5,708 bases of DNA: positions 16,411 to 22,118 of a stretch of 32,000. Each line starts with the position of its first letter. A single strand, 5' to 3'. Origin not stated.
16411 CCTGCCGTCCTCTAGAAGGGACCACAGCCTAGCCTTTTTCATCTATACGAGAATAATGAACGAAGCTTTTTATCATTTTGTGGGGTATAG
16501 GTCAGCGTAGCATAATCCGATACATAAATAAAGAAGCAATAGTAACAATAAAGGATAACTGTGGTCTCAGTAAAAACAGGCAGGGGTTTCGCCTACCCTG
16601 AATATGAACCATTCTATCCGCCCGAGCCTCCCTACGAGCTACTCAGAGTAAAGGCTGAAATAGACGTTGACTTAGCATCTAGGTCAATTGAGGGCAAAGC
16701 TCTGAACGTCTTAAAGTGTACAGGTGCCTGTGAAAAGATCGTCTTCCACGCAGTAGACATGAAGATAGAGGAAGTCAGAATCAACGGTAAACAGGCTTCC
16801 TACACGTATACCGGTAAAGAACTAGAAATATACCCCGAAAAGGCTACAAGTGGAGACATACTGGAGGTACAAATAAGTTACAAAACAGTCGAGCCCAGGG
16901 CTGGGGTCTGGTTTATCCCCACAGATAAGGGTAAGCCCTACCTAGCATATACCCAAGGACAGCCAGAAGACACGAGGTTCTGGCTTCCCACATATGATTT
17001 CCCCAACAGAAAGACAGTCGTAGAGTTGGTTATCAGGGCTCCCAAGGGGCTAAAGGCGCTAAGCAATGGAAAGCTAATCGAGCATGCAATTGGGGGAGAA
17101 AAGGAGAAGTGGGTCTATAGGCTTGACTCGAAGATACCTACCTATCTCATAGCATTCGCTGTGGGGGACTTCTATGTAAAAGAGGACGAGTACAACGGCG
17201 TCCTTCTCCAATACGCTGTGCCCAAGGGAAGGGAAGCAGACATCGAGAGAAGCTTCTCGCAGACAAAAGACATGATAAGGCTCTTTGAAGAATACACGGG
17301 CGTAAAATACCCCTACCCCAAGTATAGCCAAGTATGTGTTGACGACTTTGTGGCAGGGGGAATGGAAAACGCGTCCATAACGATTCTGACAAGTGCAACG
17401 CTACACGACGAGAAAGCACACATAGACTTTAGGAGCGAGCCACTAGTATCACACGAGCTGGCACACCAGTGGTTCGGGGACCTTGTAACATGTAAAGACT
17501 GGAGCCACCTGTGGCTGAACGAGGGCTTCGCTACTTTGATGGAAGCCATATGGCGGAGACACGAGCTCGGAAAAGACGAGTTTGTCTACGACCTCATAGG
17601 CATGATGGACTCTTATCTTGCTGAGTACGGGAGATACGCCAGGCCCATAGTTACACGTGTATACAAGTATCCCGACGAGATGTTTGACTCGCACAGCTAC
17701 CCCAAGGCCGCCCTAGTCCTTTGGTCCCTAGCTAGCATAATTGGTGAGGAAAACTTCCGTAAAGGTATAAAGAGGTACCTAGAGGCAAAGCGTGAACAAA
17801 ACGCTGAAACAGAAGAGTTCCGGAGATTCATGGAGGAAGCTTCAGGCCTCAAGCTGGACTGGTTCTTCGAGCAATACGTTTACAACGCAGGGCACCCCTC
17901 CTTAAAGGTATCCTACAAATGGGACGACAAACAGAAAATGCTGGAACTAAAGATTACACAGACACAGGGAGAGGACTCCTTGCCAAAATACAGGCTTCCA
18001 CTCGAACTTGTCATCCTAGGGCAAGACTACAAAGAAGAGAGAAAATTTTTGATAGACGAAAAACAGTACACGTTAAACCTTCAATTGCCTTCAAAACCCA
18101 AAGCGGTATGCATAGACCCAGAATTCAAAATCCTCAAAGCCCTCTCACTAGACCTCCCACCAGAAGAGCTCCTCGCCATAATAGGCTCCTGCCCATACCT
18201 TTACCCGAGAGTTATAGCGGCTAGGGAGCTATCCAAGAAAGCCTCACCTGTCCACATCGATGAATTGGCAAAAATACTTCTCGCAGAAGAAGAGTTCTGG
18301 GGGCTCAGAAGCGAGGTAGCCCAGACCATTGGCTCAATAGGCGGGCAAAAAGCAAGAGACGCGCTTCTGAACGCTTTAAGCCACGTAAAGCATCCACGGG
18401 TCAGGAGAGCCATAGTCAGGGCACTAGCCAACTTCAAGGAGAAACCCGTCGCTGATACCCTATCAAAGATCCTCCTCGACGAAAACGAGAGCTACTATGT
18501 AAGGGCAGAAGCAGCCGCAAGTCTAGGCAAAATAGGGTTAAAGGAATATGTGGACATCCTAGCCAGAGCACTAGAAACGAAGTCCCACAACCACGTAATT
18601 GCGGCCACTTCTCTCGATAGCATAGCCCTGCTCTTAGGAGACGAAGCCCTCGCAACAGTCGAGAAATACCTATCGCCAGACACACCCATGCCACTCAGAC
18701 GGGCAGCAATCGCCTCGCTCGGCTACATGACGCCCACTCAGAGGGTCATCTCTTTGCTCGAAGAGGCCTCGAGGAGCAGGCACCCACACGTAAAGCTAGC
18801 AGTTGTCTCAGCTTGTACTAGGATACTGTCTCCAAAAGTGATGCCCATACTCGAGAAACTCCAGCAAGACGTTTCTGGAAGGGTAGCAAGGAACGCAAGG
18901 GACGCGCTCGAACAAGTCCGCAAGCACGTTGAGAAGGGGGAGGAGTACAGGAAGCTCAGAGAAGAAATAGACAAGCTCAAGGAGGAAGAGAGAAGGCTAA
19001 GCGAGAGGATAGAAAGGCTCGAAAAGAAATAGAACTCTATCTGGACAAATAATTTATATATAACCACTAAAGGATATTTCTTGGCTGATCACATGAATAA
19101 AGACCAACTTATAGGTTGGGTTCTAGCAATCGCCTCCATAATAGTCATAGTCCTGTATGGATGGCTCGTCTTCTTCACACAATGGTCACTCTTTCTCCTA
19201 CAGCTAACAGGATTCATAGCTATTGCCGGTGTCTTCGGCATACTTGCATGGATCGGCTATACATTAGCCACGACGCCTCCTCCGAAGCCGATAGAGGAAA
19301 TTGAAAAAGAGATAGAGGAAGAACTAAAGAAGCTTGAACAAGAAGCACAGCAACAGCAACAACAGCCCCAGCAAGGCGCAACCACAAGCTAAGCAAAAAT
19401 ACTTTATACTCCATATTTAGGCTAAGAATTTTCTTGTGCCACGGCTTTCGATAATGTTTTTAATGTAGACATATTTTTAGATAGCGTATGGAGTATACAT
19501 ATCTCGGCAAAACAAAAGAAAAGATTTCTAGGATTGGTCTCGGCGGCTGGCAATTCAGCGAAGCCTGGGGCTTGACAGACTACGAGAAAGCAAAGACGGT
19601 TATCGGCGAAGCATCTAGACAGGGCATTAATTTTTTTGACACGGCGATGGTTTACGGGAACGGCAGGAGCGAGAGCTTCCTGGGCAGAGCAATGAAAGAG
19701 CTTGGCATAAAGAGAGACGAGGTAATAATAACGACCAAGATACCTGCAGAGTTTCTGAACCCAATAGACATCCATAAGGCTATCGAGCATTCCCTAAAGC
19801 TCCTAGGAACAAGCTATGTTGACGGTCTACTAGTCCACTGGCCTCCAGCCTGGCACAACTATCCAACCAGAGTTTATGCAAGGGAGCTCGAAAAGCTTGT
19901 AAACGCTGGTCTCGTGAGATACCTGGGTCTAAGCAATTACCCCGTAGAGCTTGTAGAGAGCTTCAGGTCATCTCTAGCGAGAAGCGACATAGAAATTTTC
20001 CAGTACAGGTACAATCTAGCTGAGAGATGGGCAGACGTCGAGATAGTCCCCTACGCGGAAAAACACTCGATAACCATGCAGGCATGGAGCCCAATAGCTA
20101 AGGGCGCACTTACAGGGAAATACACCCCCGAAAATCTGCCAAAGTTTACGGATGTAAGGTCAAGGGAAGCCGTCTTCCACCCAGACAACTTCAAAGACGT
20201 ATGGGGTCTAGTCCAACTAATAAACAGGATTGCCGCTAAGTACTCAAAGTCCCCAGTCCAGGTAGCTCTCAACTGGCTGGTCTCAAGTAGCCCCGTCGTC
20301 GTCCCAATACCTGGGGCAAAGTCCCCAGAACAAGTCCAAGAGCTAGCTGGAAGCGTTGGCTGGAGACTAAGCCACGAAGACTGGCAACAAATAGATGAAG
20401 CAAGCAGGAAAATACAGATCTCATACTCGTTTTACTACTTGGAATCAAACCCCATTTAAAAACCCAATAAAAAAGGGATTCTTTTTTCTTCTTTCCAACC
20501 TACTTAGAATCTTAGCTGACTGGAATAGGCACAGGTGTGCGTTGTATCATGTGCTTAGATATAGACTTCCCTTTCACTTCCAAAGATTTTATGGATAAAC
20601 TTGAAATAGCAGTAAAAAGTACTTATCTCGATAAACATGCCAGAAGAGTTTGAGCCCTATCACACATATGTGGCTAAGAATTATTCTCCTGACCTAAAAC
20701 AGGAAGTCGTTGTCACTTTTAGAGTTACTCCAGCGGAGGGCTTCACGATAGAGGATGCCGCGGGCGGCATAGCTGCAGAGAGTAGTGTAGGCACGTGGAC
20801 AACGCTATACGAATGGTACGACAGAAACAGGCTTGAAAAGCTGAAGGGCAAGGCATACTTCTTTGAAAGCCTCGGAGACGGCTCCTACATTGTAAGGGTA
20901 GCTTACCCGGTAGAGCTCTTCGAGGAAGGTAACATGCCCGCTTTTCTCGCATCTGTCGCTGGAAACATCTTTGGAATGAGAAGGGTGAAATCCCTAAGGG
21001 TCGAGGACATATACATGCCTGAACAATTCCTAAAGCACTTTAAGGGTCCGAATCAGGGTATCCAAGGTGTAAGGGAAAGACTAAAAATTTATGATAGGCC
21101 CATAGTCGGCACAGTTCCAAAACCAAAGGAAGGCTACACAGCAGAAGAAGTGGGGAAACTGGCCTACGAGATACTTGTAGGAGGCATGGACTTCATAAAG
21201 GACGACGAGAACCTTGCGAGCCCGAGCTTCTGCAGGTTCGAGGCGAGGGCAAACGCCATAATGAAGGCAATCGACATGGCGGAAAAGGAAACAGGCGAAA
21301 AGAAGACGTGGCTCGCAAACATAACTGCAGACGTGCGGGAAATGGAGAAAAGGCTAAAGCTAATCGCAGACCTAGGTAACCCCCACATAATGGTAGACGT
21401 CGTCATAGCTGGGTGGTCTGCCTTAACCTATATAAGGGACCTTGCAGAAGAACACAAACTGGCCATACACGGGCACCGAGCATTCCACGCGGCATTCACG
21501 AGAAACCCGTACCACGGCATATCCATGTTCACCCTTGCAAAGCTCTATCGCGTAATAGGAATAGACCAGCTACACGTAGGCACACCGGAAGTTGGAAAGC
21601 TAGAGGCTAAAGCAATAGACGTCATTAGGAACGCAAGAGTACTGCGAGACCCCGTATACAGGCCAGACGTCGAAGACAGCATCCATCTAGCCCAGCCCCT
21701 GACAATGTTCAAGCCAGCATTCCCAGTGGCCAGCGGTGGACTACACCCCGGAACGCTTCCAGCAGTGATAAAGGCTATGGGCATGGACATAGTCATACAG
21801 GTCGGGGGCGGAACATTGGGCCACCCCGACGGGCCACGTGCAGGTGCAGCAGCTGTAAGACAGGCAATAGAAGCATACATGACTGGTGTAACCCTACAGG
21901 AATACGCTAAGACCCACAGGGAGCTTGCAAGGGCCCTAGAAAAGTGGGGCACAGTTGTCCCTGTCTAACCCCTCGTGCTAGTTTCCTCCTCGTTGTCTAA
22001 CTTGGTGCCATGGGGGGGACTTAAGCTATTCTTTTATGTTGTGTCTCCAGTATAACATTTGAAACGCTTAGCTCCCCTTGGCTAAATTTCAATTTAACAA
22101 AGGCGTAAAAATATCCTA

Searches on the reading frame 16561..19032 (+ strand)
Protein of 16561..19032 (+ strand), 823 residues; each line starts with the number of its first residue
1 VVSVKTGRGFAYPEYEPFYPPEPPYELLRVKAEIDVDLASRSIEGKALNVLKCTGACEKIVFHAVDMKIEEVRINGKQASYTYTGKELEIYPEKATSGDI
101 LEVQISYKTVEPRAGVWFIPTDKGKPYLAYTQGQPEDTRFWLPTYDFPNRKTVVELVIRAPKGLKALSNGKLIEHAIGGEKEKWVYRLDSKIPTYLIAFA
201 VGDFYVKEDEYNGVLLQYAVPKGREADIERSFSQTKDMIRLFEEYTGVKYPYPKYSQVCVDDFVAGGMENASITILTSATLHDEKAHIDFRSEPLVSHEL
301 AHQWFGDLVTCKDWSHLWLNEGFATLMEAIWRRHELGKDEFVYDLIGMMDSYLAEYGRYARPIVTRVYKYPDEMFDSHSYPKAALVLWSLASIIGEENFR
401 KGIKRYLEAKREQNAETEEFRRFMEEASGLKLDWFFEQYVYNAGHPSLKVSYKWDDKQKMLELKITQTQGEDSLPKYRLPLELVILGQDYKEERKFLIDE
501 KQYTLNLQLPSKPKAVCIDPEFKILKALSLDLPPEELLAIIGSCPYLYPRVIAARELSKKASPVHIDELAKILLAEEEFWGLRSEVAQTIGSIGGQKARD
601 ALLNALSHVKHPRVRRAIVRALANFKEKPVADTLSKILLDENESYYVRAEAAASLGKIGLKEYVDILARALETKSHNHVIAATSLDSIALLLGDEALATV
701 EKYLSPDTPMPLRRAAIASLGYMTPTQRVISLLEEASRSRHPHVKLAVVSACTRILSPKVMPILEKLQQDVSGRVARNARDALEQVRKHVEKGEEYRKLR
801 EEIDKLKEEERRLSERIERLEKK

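Call 21: search_protein_families(library=pfam, proteins=[window:16561-19032:+], max_evalue=0.001)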
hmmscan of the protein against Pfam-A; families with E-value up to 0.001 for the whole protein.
window:16561-19032:+ (823 aa): 6 families
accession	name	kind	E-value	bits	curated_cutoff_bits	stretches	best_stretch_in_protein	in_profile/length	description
PF01433.26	Peptidase_M1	-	1.1e-50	172.7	27.7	1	232-439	3-218/218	Peptidase family M1 domain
PF13646.12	HEAT_2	-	9.2e-28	96.8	27.7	3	600-682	2-82/88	HEAT repeats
PF17900.6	Peptidase_M1_N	-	1.7e-15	58.1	25.8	1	33-196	8-186/186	Peptidase M1 N-terminal domain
PF03130.22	HEAT_PBS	-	1.8e-13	49.9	20.9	0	647-672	1-26/27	PBS lyase HEAT-like repeat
PF02985.28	HEAT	-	1.7e-06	28.1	23.5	0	601-625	4-27/31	HEAT repeat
PF25316.1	TAF2_3rd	-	7.3e-06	26.8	27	1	443-514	1-72/120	TAF2 Ig-like domain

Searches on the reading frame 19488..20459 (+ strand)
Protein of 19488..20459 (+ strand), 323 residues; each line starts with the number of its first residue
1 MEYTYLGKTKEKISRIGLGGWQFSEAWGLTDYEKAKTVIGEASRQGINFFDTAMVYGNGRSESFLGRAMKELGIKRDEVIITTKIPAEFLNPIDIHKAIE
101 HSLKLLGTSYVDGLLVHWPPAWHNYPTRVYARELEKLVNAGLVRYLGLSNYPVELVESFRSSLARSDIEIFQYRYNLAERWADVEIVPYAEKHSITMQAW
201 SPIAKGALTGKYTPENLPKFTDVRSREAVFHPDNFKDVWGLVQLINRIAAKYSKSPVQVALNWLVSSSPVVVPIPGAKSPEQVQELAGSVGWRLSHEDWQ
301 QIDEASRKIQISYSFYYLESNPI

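Call 21: search_protein_families(library=pfam, proteins=[window:19488-20459:+], max_evalue=0.001)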
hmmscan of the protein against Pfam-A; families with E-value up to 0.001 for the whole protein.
window:19488-20459:+ (323 aa): 1 family
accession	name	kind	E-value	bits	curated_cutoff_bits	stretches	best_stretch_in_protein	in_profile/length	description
PF00248.27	Aldo_ket_red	-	8.8e-65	219.1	24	1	15-306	1-290/291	Aldo/keto reductase family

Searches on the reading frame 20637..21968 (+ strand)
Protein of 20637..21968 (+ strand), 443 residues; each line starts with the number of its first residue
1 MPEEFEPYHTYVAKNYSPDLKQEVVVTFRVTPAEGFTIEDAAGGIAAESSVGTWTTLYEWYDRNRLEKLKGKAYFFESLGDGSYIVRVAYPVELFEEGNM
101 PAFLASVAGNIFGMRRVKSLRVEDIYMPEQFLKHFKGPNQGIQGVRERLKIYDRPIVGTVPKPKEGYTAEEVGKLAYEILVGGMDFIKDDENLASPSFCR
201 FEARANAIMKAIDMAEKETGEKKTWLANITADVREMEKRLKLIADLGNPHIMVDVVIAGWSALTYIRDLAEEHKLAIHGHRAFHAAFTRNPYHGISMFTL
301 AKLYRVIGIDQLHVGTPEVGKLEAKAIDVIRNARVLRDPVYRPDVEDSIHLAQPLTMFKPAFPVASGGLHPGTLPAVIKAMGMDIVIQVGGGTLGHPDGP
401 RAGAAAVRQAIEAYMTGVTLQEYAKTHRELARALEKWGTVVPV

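Call 21: search_protein_families(library=pfam, proteins=[window:20637-21968:+], max_evalue=0.001)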
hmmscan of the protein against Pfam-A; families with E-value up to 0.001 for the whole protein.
window:20637-21968:+ (443 aa): 2 families
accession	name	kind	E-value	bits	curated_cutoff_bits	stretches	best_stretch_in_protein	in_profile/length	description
PF00016.26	RuBisCO_large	-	3.5e-88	296.1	30.1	1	141-437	1-299/299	Ribulose bisphosphate carboxylase large chain, catalytic domain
PF02788.21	RuBisCO_large_N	-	8.7e-44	149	20.7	1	11-131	2-120/120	Ribulose bisphosphate carboxylase large chain, N-terminal domain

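Call 69: search_protein_families(library=ncbifam, proteins=[window:20637-21968:+], max_evalue=0.0001)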
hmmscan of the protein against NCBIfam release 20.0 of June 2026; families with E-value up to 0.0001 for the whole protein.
window:20637-21968:+ (443 aa): 6 families
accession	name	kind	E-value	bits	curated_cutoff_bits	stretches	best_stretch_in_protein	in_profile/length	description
TIGR03326.1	rubisco_III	equivalog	5.3e-193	641.7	497.45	1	11-437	2-426/426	type III ribulose-bisphosphate carboxylase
NF003252.0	PRK04208.1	subfamily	7e-185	615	438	1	9-441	15-459/468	ribulose-bisphosphate carboxylase large subunit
NF010002.0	PRK13475.1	equivalog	5.9e-77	259.2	489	1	22-437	22-440/459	ribulose-bisphosphate carboxylase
NF007095.0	PRK09549.1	equivalog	1.1e-64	218.5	409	1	22-440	2-404/407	2,3-diketo-5-methylthiopentyl-1-phosphate enolase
NF042437.1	OxoIsoapPDcar_OiaX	equivalog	2.3e-57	194.7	700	1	86-438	76-412/412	3-oxo-isoapionate-4-phosphate decarboxylase OiaX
TIGR03332.1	salvage_mtnW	equivalog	5.9e-52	176.6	513.6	1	24-438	3-407/407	2,3-diketo-5-methylthiopentyl-1-phosphate enolase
